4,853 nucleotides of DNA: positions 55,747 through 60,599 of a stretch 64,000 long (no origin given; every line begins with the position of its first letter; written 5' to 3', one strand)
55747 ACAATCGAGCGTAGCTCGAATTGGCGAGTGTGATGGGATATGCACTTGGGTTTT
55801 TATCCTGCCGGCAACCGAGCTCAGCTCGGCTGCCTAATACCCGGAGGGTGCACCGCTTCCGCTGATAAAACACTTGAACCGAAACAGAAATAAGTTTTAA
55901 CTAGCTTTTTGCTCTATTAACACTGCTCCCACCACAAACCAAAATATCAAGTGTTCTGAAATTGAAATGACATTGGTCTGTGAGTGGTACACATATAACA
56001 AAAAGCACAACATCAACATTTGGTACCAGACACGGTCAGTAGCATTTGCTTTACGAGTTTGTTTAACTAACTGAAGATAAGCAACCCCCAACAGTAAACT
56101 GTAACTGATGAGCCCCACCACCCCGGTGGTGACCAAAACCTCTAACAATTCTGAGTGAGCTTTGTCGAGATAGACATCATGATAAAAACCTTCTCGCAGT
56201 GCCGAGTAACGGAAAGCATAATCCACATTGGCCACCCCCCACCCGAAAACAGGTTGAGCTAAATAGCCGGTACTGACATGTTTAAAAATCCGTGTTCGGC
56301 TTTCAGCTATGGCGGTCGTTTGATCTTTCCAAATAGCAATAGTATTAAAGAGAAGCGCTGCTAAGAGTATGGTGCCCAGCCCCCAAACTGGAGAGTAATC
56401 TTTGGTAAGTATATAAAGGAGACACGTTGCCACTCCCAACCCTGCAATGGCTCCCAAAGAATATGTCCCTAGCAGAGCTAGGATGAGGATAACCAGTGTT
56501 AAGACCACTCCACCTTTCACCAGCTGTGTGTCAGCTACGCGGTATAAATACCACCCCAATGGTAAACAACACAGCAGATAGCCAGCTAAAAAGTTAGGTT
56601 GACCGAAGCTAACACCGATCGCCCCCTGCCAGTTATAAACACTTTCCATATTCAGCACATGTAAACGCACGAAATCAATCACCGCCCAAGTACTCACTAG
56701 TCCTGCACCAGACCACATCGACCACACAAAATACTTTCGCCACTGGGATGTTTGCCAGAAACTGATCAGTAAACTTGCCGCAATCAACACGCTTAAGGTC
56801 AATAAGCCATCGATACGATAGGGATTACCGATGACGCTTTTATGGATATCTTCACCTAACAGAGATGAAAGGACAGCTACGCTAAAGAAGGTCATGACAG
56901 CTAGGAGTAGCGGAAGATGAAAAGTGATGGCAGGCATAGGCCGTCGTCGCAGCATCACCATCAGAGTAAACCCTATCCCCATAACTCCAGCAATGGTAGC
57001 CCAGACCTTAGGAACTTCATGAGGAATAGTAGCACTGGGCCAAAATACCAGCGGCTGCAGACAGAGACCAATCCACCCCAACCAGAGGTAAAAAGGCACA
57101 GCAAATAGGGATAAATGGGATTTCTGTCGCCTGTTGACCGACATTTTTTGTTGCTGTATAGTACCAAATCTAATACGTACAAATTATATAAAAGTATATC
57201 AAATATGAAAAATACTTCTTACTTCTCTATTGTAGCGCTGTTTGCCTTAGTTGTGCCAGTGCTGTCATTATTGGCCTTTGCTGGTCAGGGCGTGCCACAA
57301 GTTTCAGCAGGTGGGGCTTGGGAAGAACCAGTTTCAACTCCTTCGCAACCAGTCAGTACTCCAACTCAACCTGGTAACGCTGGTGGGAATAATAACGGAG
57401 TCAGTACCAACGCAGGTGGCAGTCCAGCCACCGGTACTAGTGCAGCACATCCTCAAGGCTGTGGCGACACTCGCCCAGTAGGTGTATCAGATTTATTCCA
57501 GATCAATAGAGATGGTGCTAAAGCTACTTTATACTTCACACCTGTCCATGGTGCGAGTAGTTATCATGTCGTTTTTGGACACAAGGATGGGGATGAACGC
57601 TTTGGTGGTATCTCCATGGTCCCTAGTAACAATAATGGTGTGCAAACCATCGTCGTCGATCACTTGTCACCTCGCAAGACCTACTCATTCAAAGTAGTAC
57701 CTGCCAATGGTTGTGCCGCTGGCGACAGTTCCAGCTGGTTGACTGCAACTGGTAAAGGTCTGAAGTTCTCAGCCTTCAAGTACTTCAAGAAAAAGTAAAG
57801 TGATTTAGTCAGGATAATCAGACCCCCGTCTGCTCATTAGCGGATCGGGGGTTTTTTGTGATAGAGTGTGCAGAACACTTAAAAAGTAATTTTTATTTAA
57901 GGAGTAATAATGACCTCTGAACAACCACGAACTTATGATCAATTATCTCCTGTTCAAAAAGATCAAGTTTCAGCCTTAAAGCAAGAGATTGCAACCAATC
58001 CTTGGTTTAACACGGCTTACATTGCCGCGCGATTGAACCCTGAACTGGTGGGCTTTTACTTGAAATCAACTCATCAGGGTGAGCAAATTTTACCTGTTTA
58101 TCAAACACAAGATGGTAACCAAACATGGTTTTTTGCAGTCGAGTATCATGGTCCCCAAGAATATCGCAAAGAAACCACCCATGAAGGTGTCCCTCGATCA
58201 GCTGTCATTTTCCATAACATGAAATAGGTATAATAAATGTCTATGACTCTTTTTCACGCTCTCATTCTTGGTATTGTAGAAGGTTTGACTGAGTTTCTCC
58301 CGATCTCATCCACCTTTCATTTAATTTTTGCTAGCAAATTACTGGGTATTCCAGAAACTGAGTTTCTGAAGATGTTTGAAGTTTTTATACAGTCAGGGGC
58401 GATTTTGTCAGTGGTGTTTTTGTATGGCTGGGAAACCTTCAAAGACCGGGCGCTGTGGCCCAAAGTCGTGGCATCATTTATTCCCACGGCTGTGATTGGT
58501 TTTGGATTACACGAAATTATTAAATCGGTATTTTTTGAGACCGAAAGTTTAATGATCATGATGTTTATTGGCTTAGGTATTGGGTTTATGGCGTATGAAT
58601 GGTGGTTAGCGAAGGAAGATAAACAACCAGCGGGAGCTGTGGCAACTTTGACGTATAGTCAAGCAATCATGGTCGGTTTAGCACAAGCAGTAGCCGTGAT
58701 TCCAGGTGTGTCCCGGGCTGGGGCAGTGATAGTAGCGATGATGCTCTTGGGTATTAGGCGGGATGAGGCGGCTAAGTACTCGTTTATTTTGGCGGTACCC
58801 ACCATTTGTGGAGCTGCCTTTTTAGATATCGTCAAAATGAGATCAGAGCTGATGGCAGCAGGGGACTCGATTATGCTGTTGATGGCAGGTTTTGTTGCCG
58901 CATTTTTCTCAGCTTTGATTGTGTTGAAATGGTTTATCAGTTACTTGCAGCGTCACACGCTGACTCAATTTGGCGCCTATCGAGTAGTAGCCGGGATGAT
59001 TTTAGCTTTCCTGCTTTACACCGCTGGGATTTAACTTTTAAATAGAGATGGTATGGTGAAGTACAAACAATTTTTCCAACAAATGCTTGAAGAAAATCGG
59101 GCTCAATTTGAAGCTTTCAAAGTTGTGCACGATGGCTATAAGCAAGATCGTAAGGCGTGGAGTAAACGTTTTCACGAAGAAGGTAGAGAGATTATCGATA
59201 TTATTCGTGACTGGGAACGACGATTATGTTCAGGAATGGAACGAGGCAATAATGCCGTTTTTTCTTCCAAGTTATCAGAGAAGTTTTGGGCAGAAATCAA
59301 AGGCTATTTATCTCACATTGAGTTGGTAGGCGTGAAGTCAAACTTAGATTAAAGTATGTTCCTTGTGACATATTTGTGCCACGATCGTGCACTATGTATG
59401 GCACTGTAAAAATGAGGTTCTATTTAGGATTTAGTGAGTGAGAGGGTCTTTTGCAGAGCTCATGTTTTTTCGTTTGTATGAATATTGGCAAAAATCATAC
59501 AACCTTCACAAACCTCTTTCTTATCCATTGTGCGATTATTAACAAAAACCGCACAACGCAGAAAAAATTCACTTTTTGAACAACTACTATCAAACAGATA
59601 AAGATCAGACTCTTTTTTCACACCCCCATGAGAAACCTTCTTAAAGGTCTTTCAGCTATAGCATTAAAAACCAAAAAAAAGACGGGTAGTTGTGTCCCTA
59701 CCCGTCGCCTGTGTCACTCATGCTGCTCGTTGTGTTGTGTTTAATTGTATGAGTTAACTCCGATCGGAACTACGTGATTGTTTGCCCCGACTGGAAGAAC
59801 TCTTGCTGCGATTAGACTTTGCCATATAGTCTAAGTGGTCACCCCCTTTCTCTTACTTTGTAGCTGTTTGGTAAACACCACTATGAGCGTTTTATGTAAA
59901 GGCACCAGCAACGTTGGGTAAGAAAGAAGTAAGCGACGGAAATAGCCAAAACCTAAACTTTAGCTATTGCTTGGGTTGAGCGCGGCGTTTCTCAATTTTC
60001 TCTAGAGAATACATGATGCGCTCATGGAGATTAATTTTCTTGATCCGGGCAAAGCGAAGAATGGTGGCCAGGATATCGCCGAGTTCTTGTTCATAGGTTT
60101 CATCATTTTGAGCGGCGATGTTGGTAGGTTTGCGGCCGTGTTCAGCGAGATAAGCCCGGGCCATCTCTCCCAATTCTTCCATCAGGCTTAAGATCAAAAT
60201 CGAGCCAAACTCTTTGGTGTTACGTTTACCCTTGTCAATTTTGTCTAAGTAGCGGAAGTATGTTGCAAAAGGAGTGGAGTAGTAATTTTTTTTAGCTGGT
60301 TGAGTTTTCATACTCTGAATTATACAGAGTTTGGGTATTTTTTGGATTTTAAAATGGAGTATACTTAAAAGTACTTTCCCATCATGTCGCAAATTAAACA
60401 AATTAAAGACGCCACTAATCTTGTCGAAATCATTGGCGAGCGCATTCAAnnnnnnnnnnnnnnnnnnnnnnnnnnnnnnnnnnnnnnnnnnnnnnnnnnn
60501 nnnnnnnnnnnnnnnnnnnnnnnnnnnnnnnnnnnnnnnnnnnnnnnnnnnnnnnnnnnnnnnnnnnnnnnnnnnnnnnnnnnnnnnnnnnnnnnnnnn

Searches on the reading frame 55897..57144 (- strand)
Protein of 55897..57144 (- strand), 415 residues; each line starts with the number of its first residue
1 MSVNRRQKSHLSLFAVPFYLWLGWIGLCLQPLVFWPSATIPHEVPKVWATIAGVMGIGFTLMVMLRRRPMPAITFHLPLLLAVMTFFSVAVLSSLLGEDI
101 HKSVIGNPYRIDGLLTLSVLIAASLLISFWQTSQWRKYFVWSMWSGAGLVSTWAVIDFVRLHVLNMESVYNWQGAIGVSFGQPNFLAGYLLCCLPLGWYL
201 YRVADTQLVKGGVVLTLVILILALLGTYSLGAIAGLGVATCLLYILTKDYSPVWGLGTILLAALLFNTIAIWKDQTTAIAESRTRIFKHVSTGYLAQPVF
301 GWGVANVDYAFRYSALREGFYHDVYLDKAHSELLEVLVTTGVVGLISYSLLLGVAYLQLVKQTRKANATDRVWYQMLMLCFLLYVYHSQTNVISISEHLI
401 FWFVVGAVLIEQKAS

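Call 79: search_protein_families(library=pfam, proteins=[window:55897-57144:-], max_evalue=0.0001)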
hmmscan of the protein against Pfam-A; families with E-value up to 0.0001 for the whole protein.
window:55897-57144:- (415 aa): 1 family
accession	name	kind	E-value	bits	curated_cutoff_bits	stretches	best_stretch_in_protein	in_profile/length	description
PF04932.20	Wzy_C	-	3.2e-14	53.4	31.7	1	215-348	1-148/149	O-Antigen ligase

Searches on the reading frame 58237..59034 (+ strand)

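Call 79: search_protein_families(library=pfam, proteins=[window:58237-59034:+], max_evalue=0.0001)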
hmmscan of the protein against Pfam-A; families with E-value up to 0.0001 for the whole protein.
window:58237-59034:+ (265 aa): 1 family
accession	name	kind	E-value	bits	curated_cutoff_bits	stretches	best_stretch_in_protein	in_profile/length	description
PF02673.24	BacA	-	5.1e-64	216.9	33.4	1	8-255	1-257/257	Bacitracin resistance protein BacA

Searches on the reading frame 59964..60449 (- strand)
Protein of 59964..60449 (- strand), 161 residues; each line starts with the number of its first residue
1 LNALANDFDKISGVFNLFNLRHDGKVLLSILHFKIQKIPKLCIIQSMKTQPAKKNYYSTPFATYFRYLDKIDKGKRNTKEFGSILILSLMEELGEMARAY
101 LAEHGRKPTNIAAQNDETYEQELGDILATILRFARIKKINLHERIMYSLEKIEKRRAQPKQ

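Call 79: search_protein_families(library=pfam, proteins=[window:59964-60449:-], max_evalue=0.0001)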
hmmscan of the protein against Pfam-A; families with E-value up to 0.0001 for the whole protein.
window:59964-60449:- (161 aa): 1 family
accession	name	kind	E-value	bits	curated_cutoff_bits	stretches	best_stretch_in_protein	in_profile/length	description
PF03819.22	MazG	-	2.8e-07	31.1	22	1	85-156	6-70/74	MazG nucleotide pyrophosphohydrolase domain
